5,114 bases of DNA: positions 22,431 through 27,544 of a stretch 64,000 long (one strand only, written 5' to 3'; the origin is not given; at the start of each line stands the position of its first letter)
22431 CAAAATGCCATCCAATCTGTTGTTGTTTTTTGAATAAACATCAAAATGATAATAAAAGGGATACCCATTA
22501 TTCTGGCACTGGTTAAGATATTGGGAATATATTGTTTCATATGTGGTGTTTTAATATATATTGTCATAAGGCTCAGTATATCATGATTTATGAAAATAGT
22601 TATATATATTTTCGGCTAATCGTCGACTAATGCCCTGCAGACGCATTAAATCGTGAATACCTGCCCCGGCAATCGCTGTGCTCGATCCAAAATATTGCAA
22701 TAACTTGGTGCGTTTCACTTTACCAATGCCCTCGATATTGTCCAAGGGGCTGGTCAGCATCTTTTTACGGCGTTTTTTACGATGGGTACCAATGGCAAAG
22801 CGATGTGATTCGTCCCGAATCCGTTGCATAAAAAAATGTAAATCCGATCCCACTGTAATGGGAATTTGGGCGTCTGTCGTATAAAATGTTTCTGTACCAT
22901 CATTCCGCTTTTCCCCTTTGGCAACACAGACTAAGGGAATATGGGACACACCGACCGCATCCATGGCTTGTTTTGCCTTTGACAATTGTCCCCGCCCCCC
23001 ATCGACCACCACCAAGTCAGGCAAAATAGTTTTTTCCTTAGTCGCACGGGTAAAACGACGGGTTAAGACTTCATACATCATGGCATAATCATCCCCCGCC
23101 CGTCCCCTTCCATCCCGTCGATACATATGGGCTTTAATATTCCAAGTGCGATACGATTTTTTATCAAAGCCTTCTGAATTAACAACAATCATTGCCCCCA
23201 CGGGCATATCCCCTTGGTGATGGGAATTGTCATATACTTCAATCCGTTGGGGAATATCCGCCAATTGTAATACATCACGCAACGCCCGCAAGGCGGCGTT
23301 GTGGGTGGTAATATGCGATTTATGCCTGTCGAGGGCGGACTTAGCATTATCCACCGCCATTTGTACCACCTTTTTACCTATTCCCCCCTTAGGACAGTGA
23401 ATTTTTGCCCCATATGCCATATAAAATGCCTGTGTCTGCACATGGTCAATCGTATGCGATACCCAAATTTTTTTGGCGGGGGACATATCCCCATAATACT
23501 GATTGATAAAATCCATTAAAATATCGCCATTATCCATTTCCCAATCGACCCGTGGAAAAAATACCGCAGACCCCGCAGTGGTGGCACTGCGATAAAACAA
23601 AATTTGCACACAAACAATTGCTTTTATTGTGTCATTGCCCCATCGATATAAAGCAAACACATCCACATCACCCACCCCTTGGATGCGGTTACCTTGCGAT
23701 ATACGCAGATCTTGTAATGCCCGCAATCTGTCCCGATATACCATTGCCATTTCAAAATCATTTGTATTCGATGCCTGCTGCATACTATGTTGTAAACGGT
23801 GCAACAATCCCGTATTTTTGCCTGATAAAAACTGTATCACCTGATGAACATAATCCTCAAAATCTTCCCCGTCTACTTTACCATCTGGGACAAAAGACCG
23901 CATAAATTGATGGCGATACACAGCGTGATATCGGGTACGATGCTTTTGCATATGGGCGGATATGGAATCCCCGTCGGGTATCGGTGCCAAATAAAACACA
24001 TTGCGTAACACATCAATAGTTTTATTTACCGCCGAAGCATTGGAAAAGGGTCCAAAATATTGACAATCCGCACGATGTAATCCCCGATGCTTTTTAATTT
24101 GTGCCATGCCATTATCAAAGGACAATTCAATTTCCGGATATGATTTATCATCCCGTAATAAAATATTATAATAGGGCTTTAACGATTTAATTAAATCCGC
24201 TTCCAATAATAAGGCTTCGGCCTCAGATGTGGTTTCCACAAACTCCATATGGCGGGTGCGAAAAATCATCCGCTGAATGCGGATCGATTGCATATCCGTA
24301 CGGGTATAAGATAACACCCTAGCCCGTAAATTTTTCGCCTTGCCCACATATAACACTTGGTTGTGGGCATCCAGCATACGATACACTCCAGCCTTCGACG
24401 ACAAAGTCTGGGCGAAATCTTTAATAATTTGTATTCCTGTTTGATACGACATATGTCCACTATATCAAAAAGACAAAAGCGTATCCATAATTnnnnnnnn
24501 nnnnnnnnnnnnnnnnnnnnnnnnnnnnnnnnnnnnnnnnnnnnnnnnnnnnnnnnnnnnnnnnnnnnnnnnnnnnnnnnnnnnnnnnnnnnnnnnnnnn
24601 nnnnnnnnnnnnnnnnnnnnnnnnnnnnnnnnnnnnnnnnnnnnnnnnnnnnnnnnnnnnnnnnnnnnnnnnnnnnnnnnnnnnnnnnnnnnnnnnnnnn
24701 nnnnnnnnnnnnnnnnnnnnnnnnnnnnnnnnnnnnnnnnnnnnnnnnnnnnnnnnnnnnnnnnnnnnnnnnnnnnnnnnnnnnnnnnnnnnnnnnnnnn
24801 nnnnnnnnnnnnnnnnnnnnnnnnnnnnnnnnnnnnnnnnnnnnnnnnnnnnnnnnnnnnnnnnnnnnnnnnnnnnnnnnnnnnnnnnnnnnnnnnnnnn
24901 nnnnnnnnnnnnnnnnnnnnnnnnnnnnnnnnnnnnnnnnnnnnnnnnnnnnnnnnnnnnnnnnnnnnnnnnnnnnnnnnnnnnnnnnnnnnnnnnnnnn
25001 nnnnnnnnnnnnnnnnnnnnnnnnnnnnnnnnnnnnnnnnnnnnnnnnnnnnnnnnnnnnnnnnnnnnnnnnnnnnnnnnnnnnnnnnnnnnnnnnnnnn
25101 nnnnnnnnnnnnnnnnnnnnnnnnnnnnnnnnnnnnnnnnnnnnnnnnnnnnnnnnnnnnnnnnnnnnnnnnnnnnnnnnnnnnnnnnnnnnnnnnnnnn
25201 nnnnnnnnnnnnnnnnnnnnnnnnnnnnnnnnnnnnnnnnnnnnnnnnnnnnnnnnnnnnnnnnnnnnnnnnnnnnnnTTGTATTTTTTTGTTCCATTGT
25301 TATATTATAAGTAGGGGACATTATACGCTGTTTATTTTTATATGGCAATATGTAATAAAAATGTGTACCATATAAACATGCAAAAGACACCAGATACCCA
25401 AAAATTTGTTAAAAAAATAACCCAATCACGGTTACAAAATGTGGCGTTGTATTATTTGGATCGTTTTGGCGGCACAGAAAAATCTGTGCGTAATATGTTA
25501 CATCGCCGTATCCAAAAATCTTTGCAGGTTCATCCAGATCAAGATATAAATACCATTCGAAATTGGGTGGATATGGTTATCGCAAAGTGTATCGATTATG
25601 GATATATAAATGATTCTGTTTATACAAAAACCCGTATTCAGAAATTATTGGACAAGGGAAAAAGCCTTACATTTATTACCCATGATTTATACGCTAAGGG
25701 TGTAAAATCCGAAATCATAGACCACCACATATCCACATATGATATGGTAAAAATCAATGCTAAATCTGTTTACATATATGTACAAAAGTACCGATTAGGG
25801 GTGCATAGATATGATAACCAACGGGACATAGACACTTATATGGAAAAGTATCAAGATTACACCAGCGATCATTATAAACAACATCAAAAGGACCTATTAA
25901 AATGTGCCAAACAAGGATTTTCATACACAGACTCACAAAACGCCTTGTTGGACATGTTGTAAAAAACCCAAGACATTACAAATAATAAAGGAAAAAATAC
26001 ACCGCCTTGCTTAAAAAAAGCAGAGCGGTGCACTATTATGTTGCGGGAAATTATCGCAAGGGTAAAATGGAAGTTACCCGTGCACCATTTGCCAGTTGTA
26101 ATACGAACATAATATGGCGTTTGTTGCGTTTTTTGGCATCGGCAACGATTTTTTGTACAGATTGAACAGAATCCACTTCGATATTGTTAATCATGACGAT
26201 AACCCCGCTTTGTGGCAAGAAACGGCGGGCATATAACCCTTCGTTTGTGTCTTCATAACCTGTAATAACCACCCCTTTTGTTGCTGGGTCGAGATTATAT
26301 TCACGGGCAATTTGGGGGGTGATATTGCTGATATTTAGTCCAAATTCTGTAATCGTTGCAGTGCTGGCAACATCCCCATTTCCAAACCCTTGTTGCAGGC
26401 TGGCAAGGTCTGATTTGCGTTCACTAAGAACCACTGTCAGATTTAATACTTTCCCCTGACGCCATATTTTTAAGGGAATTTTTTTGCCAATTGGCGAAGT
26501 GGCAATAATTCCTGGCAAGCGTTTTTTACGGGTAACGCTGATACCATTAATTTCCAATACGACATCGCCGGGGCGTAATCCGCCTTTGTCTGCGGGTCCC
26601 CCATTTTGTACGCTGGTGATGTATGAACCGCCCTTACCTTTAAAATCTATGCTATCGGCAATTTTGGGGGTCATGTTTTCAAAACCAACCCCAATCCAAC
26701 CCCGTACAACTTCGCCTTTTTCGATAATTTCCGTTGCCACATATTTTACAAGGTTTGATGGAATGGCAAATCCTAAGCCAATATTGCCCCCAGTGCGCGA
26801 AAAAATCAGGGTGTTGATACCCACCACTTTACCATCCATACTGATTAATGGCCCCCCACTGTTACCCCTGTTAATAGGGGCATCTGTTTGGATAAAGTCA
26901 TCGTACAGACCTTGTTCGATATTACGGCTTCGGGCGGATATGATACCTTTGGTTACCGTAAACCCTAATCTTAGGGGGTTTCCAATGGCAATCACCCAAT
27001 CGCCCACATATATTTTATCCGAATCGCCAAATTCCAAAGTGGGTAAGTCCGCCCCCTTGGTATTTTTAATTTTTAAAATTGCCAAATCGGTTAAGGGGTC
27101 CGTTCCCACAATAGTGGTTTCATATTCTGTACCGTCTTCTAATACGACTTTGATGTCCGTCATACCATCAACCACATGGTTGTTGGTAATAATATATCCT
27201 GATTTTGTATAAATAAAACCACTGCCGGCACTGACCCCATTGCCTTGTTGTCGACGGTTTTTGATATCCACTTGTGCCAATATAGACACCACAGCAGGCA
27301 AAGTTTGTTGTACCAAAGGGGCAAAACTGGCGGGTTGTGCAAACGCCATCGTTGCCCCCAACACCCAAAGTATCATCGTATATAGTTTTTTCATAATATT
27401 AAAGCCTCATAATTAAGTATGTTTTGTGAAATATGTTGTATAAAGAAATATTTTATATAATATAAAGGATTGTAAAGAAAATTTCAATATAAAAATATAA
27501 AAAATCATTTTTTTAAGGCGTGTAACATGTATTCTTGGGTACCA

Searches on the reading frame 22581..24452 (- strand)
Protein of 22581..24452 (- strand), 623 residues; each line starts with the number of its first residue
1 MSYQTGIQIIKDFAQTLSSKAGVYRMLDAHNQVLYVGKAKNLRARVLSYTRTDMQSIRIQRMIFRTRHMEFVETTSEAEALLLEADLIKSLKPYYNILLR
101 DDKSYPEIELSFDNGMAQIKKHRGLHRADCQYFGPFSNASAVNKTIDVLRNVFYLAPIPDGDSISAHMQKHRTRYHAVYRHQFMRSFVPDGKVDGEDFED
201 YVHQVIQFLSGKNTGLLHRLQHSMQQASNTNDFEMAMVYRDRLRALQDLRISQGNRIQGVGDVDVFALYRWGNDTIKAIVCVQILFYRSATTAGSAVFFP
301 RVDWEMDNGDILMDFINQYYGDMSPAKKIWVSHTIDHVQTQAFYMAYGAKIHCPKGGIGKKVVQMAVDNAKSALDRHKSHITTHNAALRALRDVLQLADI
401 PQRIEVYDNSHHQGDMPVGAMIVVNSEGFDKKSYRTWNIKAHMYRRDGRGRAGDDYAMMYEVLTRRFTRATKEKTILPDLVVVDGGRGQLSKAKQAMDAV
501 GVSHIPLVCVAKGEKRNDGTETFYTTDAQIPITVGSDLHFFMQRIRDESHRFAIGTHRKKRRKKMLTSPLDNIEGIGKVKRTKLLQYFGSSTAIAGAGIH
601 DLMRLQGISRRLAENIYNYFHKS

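Call 19: search_protein_families(library=ncbifam, proteins=[window:22581-24452:-], max_evalue=0.00001)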
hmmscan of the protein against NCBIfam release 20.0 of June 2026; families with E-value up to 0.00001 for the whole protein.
window:22581-24452:- (623 aa): 14 families
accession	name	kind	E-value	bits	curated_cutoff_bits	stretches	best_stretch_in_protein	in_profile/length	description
TIGR00194.1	uvrC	equivalog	1.7e-129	433.1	285.45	1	13-598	4-571/574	excinuclease ABC subunit UvrC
NF001824.0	PRK00558.1-5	equivalog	2.3e-106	356.7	451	1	15-622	12-646/652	excinuclease ABC subunit UvrC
NF011263.0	PRK14669.1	equivalog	2.9e-93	313.5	1108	1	12-621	5-603/624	excinuclease ABC subunit C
NF011262.0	PRK14668.1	equivalog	1.4e-87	294.5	544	1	10-617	6-574/577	excinuclease ABC subunit C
NF011260.0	PRK14666.1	equivalog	3.5e-87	293.8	649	2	17-332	9-314/698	excinuclease ABC subunit C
NF011261.0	PRK14667.1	equivalog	9.9e-74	248.8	818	1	10-620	6-565/567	excinuclease ABC subunit C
NF011266.0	PRK14672.1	equivalog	7.3e-69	232.8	1504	2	360-603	414-643/691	excinuclease ABC subunit C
NF011264.0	PRK14670.1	equivalog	3e-65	220.6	1021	1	15-604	13-573/602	excinuclease ABC subunit C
NF005906.0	PRK07883.1-4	equivalog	3.5e-50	170.9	495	1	13-345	208-526/563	DEDD exonuclease domain-containing protein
NF005907.0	PRK07883.1-5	equivalog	1.6e-24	86.3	454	1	12-246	222-451/584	DEDD exonuclease domain-containing protein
NF005905.0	PRK07883.1-3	equivalog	1e-21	77.2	508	1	11-249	217-446/581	DEDD exonuclease domain-containing protein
NF007833.0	PRK10545.1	equivalog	1.5e-16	60.4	367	1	10-147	24-157/289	excinuclease Cho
NF005904.0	PRK07883.1-2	equivalog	3.1e-15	55.5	969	1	12-246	224-452/584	DEDD exonuclease domain-containing protein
NF005903.0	PRK07883.1-1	equivalog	6.1e-10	38.2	1038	1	12-261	240-478/642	DEDD exonuclease domain-containing protein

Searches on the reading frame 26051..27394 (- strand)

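Call 19: search_protein_families(library=ncbifam, proteins=[window:26051-27394:-], max_evalue=0.00001)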
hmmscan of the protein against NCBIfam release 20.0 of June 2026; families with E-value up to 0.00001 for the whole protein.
window:26051-27394:- (447 aa): 14 families
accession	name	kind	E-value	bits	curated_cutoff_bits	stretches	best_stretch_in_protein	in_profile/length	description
TIGR02037.1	degP_htrA_DO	subfamily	1.1e-123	413.4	416.2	1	46-432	51-424/434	Do family serine endopeptidase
TIGR02038.1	protease_degS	equivalog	4.1e-78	263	422.95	1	19-326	42-349/351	outer membrane-stress sensor serine endopeptidase DegS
NF041521.1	HhoA_HhoB_HtrA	equivalog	1.5e-77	261.2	450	1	46-323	52-331/335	HhoA/HhoB/HtrA family serine endopeptidase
NF008189.1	PRK10942.1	equivalog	2.7e-77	260.3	720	1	25-361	81-422/477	serine endoprotease DegP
NF007526.1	PRK10139.1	equivalog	4.7e-74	249.7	756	1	51-334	87-370/456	serine endoprotease DegQ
NF008147.1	PRK10898.1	equivalog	5.5e-72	242.8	408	1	19-325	42-349/352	outer membrane-stress sensor serine endopeptidase DegS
NF047968.1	SerProtHtrA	equivalog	3.6e-65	220.7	470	1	28-322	59-356/357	serine protease HtrA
NF040960.1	MamE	equivalog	2.3e-58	198.3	800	2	55-223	122-293/659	magnetosome formation protease MamE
NF050055.1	SerProtHtrAMycob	equivalog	5.1e-57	193.9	800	1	50-322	222-497/502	serine protease HtrA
NF053637.1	SerProtHtrAspr2045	equivalog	1.8e-49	168.7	650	1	49-330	97-393/394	serine protease HtrA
NF033740.0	MarP_fam_protase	equivalog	9.6e-28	97.3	250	1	28-223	190-377/390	MarP family serine protease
NF040961.1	MamO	equivalog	2.5e-20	72.4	800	1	26-224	77-268/648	magnetosome protein MamO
TIGR02860.1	spore_IV_B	equivalog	3e-06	26.5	305.25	0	266-325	124-182/402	SpoIVB peptidase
TIGR00054.1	TIGR00054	equivalog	3.4e-06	26.2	147.55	1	258-325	205-271/421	RIP metalloprotease RseP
